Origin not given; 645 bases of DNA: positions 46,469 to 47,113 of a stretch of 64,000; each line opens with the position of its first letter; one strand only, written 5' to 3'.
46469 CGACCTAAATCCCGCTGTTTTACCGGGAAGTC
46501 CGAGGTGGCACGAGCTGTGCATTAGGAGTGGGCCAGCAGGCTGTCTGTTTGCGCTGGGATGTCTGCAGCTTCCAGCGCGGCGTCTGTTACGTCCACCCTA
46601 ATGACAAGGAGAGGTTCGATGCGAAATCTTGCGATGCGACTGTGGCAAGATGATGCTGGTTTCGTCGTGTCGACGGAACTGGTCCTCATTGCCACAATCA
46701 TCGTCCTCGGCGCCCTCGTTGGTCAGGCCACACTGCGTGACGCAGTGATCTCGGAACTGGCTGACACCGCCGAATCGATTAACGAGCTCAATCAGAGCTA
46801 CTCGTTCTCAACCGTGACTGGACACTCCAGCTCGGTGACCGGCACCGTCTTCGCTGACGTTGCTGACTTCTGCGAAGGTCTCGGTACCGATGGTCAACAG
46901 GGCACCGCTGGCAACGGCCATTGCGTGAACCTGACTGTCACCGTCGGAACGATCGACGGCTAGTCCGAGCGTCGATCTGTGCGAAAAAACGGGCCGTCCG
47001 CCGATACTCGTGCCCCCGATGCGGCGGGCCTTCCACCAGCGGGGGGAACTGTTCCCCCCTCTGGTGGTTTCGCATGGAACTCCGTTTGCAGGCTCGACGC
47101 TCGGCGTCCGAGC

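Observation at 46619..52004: Compact Tad/Flp-like pilus locus lacking secretin, prepilin peptidase and CpaE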

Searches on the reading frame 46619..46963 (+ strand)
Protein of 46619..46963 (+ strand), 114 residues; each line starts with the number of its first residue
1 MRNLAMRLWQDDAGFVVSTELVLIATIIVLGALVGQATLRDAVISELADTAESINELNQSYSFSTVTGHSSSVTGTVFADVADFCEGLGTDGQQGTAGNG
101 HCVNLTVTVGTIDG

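Call 7: search_protein_families(library=pfam, proteins=[window:46619-46963:+], max_evalue=0.01)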
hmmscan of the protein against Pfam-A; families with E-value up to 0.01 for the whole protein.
window:46619-46963:+ (114 aa): 0 families

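Call 8: search_protein_families(library=ncbifam, proteins=[window:46619-46963:+], max_evalue=0.01)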
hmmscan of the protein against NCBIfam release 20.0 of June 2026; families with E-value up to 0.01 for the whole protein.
window:46619-46963:+ (114 aa): 0 families

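Call 12: search_protein_families(library=pfam, proteins=[window:46619-46963:+], max_evalue=10)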
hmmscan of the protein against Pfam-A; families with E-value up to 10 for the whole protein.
window:46619-46963:+ (114 aa): 0 families

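Call 18: find_homologous_proteins(query=window:46619-46963:+, max_evalue=0.01)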
Query window:46619-46963:+ (114 aa): 61 proteins with E <= 0.01 among 89 candidates.
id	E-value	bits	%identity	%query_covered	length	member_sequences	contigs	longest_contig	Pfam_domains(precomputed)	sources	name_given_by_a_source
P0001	1.9e-65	235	100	100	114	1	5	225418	-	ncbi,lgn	-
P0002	7.4e-56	205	89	100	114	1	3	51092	-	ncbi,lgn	-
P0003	1.4e-54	201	84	100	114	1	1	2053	-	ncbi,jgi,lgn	jgi:hypothetical protein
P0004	1.0e-49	185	81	97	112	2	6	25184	-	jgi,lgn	jgi:hypothetical protein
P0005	4.5e-45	170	70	100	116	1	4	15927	-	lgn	-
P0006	2.4e-42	161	73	93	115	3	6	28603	-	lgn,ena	-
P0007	3.0e-42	161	78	76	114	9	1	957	-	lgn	-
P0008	4.3e-42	160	68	93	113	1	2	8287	-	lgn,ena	-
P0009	6.4e-42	160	73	93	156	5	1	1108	-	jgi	jgi:hypothetical protein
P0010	1.5e-41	159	73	92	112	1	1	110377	-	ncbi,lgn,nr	ncbi:hypothetical protein GC176_00705 [bacterium]|nr:hypothetical protein [bacterium]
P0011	1.6e-41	159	71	96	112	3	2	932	-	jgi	jgi:hypothetical protein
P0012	5.7e-41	157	73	92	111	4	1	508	-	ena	-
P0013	4.2e-40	154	79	75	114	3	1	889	-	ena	-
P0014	2.1e-39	152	68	90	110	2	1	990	-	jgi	-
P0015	4.8e-39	151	68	92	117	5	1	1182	-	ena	-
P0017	6.8e-38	147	68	92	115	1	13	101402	-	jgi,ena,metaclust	jgi:hypothetical protein|metaclust:\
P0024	4.7e-36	141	64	94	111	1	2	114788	-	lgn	-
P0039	5.4e-29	118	64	84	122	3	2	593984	-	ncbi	-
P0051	2.5e-25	107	55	85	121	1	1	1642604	-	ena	-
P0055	4.0e-24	103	61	73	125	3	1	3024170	-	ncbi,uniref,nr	ncbi:hypothetical protein KOR42_02380 [Thalassoglobus neptunius]|uniref:Uncharacterized protein n=2 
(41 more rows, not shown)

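Call 19: find_encoding_contigs(protein=P0055, flank=10000, max_places=2)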
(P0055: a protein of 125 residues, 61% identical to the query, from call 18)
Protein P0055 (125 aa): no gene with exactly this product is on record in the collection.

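Call 20: find_encoding_contigs(protein=P0051, flank=10000, max_places=2)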
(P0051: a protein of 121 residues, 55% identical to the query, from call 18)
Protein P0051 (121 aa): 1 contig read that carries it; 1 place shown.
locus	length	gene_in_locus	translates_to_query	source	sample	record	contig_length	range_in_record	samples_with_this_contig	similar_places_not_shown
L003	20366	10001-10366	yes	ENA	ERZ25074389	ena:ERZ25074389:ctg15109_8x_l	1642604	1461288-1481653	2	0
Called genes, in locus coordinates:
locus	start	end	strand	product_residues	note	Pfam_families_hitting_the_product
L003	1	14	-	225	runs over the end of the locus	PF04972:BON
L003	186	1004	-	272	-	-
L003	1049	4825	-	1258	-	PF03958:Secretin_N, PF00263:Secretin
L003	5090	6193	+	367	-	PF01321:Creatinase_N, PF00557:Peptidase_M24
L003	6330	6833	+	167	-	PF00364:Biotin_lipoyl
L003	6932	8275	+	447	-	PF00289:Biotin_carb_N, PF02222:ATP-grasp, PF02786:CPSase_L_D2, PF08443:RimK (weak), PF07478:Dala_Dala_lig_C, PF02785:Biotin_carb_C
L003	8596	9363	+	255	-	PF07589:PEP_exosort_dom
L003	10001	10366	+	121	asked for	-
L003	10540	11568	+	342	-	PF00365:PFK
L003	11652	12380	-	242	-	PF00588:SpoU_methylase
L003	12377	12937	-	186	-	PF00881:Nitroreductase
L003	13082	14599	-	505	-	PF02335:Cytochrom_C552, PF22113:Mtrc-MtrF_II-IV_dom (faint), PF14522:Cytochrome_C7 (faint), PF14537:Cytochrom_c3_2 (faint)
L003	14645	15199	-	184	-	PF03264:Cytochrom_NNT, PF14522:Cytochrome_C7 (faint)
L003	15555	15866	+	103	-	-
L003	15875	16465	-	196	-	PF03602:Cons_hypoth95, PF05175:MTS (weak)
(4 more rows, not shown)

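Call 21: find_encoding_contigs(protein=P0039, flank=10000, max_places=2)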
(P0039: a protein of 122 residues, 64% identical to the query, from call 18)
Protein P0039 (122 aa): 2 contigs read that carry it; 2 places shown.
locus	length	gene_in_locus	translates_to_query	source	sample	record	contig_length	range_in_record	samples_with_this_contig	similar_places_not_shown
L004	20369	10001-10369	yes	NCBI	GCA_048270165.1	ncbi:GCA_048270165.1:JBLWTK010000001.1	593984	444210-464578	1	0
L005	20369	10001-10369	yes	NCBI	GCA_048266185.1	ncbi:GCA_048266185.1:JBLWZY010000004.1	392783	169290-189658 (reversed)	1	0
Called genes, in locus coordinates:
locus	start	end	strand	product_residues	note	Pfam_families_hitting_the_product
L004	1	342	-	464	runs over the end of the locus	PF18024:HTH_50 (faint), PF00158:Sigma54_activat, PF14532:Sigma54_activ_2, PF00004:AAA (weak), PF07728:AAA_5 (weak), PF25601:AAA_lid_14, PF02954:HTH_8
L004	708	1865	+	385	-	PF00535:Glycos_transf_2, PF13641:Glyco_tranf_2_3, PF04138:GtrA_DPMS_TM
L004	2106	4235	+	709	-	PF04389:Peptidase_M28, PF01546:Peptidase_M20 (weak), PF00595:PDZ (weak), PF13180:PDZ_2 (weak), PF17820:PDZ_6 (faint)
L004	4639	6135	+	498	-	PF00331:Glyco_hydro_10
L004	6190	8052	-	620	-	PF00350:Dynamin_N (faint), PF01926:MMR_HSR1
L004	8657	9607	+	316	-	PF04909:Amidohydro_2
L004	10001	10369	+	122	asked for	-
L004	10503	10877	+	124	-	-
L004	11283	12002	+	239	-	PF07589:PEP_exosort_dom (weak)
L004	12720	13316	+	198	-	PF00694:Aconitase_C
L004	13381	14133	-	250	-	-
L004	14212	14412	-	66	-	-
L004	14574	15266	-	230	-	PF04542:Sigma70_r2, PF08281:Sigma70_r4_2, PF04545:Sigma70_r4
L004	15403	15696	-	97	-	-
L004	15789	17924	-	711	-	PF00771:FHIPEP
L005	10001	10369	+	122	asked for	-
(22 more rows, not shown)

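Call 22: find_encoding_contigs(protein=P0001, flank=10000, max_places=3)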
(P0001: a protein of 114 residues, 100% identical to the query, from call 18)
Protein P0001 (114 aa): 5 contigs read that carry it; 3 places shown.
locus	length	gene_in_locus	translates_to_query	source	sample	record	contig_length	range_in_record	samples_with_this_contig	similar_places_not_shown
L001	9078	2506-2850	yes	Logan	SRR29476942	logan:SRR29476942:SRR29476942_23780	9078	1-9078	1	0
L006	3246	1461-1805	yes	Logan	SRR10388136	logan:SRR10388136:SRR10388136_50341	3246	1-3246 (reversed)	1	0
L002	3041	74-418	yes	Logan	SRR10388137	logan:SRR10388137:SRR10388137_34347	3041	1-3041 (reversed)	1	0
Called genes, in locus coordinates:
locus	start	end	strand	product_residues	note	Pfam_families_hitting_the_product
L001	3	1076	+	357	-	?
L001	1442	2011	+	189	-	-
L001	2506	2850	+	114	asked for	-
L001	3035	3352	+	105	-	-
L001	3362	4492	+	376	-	PF16976:RcpC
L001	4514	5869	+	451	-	PF00437:T2SSE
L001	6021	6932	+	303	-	PF00482:T2SSF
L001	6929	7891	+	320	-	PF00482:T2SSF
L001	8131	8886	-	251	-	PF00753:Lactamase_B, PF12706:Lactamase_B_2 (weak)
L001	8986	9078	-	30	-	?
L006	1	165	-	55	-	?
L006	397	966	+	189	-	-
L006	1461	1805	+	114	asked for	-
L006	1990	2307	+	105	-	-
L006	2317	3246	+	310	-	?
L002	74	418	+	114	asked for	-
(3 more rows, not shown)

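Call 23: find_encoding_contigs(protein=P0017, flank=10000, max_places=2)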
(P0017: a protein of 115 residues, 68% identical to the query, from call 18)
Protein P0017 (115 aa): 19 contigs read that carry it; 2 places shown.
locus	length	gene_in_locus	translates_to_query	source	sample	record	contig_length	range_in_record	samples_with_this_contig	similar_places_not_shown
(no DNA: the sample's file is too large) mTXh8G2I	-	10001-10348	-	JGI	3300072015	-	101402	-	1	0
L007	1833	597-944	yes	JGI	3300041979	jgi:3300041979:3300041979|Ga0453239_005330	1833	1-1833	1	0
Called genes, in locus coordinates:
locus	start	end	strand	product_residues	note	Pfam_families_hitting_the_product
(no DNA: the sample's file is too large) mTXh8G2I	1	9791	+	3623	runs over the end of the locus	PF03160:Calx-beta (weak)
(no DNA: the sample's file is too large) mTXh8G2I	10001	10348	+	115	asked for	-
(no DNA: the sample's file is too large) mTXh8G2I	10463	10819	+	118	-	-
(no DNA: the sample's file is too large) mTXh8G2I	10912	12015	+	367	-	PF16976:RcpC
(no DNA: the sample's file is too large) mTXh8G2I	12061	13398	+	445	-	PF00437:T2SSE, PF07724:AAA_2 (faint)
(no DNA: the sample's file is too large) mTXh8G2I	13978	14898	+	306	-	PF00482:T2SSF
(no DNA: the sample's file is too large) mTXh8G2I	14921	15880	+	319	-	PF00482:T2SSF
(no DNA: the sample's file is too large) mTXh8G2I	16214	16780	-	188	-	-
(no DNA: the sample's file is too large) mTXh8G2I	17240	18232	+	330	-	-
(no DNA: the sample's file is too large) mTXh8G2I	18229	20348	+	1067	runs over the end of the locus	PF12729:4HB_MCP_1 (faint), PF00672:HAMP, PF00512:HisKA, PF02518:HATPase_c, PF00072:Response_reg, PF01627:Hpt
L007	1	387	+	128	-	?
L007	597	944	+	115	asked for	-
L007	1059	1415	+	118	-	-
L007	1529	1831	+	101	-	?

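Call 24: find_encoding_contigs(protein=P0024, flank=10000, max_places=2)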
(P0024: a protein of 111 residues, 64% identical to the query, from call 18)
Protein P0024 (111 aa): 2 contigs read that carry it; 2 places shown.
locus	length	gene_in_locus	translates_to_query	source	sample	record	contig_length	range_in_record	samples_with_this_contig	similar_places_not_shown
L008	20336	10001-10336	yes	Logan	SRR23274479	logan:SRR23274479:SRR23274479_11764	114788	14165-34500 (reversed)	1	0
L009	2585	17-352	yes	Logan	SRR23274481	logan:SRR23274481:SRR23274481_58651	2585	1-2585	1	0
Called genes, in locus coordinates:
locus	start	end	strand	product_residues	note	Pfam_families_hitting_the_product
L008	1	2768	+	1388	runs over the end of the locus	PF00034:Cytochrom_C (faint), PF13442:Cytochrome_CBB3 (weak), PF23500:DUF7133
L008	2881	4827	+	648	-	-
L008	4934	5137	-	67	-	-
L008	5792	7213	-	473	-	-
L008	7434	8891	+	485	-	PF07394:DUF1501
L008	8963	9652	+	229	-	-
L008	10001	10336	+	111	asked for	-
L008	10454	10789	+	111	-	-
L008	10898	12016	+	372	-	PF16976:RcpC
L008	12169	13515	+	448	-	PF00437:T2SSE, PF27713:UCP018868 (weak)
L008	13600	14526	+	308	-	PF00482:T2SSF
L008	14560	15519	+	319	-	PF00482:T2SSF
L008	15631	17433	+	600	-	-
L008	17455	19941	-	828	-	PF07584:BatA, PF13519:VWA_2 (weak)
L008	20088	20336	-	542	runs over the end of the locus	PF00083:Sugar_tr, PF07690:MFS_1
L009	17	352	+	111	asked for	-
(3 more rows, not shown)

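Call 35: search_protein_families(library=pfam, alignment_id=A1, max_evalue=1)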
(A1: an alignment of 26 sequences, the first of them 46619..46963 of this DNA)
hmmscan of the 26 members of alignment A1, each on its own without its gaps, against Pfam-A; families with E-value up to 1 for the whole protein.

A. member 1, window:46619-46963:+ (114 aa): 0 families

B. families by the number of members that match (of 26 scanned): 8 families
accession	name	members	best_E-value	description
PF03911.21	Sec61_beta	4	0.02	Sec61beta family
PF11371.13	DUF3172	2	0.1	Protein of unknown function (DUF3172)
PF03419.18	Peptidase_U4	1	0.0087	Sporulation factor SpoIIGA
PF01565.28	FAD_binding_4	1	0.019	FAD binding domain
PF21339.3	VEGFR-1-like_Ig-like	1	0.03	Vascular endothelial growth factor receptor 1-like, Ig-like domain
PF21102.3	DprA_N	1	0.25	DprA-like N-terminal HHH domain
PF13170.11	DUF4003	1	0.26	Protein of unknown function (DUF4003)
PF05478.16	Prominin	1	0.43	Prominin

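Call 36: search_solved_structures(query=A1, max_evalue=10, show_alignments=3)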
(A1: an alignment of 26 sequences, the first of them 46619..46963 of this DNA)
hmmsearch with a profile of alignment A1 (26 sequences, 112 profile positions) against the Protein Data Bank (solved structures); distinct sequences matched with E-value up to 10: 5.
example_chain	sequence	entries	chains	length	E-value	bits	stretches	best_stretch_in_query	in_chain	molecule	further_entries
6g6m_A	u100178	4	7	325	0.011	18.7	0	43-85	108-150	Tako8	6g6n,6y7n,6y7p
6y7o_A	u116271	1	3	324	0.012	18.6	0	43-83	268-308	Tako8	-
6mrf_A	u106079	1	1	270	0.12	15.4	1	34-94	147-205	Methionine aminopeptidase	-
5an9_C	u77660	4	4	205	0.55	13.2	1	6-59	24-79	60S ACIDIC RIBOSOMAL PROTEIN P0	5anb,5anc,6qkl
5kt0_A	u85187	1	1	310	0.62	13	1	32-103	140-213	4-hydroxy-tetrahydrodipicolinate reductase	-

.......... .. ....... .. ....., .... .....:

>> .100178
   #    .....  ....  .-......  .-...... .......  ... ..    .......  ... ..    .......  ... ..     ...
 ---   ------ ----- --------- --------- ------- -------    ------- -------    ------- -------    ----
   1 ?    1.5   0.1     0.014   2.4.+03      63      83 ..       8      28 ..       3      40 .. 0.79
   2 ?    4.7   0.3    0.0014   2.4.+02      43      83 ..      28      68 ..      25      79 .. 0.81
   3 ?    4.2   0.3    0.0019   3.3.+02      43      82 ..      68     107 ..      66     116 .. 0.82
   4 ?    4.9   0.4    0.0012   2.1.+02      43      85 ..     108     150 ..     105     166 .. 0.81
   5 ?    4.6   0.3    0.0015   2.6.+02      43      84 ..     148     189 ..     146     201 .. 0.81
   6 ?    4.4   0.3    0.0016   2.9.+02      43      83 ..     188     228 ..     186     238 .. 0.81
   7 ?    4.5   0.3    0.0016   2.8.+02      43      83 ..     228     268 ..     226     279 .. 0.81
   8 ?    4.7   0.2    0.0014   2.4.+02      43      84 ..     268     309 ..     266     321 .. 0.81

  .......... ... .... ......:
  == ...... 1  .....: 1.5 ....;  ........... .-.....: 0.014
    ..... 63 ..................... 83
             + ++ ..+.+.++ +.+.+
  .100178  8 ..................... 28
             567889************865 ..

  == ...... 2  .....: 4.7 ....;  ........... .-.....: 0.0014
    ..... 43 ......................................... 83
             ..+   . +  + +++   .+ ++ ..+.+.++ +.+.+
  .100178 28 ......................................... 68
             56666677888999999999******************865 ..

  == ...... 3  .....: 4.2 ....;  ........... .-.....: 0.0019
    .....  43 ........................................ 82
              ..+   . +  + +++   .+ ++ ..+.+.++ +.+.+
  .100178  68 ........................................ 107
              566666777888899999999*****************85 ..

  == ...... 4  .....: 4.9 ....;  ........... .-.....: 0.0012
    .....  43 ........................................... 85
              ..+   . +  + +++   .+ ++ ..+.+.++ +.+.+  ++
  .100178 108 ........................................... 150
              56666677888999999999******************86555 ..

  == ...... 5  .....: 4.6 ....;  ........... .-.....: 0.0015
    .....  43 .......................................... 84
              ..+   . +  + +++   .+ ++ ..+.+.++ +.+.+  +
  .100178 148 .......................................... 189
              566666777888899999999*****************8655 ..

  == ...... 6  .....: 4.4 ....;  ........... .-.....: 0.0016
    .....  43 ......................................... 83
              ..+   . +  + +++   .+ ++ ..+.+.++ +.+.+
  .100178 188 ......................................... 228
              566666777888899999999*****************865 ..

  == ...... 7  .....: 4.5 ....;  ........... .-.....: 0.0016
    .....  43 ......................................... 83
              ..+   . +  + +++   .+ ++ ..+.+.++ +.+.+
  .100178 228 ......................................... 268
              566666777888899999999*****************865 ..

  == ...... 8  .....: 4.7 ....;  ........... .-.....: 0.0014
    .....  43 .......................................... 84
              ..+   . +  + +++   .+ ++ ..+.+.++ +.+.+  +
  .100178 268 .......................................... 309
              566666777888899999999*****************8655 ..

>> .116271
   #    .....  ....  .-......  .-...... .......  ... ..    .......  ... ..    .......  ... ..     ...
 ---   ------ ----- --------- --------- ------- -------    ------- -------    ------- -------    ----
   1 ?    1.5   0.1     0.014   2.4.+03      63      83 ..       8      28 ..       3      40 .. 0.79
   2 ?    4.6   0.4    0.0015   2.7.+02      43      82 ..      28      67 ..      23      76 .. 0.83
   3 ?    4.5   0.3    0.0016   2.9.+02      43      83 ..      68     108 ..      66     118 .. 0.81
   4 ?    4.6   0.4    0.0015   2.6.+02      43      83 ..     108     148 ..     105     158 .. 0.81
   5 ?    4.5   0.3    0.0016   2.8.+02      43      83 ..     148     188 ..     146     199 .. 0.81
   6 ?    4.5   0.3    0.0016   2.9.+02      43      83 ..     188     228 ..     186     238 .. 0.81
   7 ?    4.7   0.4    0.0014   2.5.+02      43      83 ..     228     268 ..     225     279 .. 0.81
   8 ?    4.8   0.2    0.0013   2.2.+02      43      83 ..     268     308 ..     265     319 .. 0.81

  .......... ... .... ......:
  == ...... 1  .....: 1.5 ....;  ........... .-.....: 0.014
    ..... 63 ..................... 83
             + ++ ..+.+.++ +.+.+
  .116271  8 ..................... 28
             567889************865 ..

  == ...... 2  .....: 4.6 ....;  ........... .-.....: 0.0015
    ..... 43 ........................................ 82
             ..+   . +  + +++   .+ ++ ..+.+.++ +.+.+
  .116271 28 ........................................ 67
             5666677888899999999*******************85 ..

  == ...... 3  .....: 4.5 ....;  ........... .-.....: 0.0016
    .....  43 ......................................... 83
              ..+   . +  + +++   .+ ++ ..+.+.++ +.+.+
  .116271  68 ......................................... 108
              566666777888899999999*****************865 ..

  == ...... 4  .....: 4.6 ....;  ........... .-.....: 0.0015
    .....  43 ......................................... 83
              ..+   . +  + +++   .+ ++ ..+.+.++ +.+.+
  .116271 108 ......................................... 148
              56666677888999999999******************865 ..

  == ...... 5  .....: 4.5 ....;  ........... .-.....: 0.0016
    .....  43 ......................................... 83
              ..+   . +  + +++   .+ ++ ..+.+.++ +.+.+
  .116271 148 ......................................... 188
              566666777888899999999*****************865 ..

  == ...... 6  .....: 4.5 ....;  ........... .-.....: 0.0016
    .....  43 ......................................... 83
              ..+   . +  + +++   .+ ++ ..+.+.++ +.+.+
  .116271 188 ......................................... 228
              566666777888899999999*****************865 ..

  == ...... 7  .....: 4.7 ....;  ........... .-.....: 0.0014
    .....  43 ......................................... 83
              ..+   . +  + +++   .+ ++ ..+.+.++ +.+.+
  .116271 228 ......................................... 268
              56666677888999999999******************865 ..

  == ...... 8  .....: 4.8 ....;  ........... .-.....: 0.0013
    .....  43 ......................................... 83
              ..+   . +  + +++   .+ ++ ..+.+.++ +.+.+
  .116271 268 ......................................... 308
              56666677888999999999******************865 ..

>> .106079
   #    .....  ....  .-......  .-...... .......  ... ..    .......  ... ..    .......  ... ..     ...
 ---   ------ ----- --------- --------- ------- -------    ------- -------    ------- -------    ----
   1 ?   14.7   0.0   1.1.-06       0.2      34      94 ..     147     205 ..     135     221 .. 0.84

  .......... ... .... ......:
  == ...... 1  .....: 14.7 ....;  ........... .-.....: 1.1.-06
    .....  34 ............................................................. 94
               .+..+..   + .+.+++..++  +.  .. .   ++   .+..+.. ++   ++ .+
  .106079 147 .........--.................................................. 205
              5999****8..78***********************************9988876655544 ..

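Call 42: find_homologous_proteins(query=A2, max_evalue=0.01)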
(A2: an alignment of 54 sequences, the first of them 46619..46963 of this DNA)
Query A2 (54 sequences) (114 aa, profile of the alignment): 3410 proteins with E <= 0.01 among 8000 candidates; the best 120 are listed.
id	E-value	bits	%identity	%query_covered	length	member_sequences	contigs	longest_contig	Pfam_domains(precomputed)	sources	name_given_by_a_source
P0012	1.6e-48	181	73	92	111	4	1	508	-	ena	-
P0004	6.2e-48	179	81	97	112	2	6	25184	-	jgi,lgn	jgi:hypothetical protein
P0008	6.3e-48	179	68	93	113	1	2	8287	-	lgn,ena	-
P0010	1.6e-47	178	73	92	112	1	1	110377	-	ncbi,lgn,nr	ncbi:hypothetical protein GC176_00705 [bacterium]|nr:hypothetical protein [bacterium]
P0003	2.3e-47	177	84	100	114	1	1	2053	-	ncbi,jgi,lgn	jgi:hypothetical protein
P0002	2.4e-47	177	89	100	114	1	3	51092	-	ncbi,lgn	-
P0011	2.7e-47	177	71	96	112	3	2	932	-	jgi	jgi:hypothetical protein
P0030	2.8e-47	177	62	94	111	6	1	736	-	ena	-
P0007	3.0e-47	177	78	76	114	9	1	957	-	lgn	-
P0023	3.0e-47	177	66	96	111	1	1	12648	-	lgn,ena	-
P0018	3.2e-47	177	67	92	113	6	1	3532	-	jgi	jgi:hypothetical protein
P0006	5.7e-47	176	73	93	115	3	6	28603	-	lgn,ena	-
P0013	6.7e-47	176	79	75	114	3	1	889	-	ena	-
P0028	7.7e-47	176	63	94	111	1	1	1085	-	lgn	-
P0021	9.9e-47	175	62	94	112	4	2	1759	-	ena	-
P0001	2.3e-46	174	100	100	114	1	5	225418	-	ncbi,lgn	-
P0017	3.2e-46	174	68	92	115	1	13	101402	-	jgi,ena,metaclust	jgi:hypothetical protein|metaclust:\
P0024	6.9e-44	166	64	94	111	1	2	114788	-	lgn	-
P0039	6.3e-43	163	64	84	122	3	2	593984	-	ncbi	-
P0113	2.9e-42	161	62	74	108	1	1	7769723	-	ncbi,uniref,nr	ncbi:hypothetical protein Pan241w_23350 [Gimesia alba]|uniref:Branched-chain amino acid aminotransfe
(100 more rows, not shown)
